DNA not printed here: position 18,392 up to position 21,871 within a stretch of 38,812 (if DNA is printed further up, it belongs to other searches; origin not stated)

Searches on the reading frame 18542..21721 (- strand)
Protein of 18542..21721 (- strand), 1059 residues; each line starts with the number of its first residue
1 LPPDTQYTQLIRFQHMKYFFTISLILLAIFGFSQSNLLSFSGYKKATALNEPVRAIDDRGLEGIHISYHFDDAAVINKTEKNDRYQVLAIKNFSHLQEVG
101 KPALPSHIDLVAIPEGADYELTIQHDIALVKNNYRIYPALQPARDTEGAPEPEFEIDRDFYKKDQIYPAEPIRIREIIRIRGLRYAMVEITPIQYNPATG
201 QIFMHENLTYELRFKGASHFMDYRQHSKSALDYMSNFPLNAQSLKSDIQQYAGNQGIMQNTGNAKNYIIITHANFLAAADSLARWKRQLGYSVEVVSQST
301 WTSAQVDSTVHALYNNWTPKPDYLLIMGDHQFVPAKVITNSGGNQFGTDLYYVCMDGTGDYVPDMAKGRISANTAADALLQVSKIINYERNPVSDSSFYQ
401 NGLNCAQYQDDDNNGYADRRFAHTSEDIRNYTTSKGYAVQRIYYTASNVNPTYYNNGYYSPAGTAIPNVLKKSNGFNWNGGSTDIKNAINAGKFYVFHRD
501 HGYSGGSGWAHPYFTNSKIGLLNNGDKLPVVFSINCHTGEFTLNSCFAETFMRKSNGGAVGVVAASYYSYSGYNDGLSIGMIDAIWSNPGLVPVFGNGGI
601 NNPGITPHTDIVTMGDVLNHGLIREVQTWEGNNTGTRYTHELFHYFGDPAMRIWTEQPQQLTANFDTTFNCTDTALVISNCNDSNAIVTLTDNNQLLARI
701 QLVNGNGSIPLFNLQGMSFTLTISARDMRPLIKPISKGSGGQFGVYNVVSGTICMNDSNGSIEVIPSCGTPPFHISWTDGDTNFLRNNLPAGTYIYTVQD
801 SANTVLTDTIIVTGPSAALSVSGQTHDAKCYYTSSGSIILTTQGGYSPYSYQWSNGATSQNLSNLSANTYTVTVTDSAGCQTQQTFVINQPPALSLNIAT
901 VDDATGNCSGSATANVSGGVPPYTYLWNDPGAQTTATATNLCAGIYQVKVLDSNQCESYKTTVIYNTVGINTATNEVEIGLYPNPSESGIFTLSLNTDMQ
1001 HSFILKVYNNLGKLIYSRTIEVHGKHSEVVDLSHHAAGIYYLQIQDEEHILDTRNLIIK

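Call 47: search_protein_families(library=pfam, proteins=[window:18542-21721:-], max_evalue=0.001)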
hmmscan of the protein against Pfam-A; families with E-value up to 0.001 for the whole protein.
window:18542-21721:- (1059 aa): 4 families
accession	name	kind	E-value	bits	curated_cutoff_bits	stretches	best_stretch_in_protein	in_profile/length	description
PF01364.23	Peptidase_C25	-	4.2e-65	220.9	23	1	267-653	1-374/374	Peptidase family C25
PF13573.12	SprB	-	4.6e-21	74.6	28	3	906-931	11-36/37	SprB repeat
PF08126.16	Propeptide_C25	-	2e-15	56.9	22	1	64-216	22-174/205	Propeptide_C25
PF18962.6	Por_Secre_tail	-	9.5e-15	55.1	27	1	981-1050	1-68/75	Secretion system C-terminal sorting domain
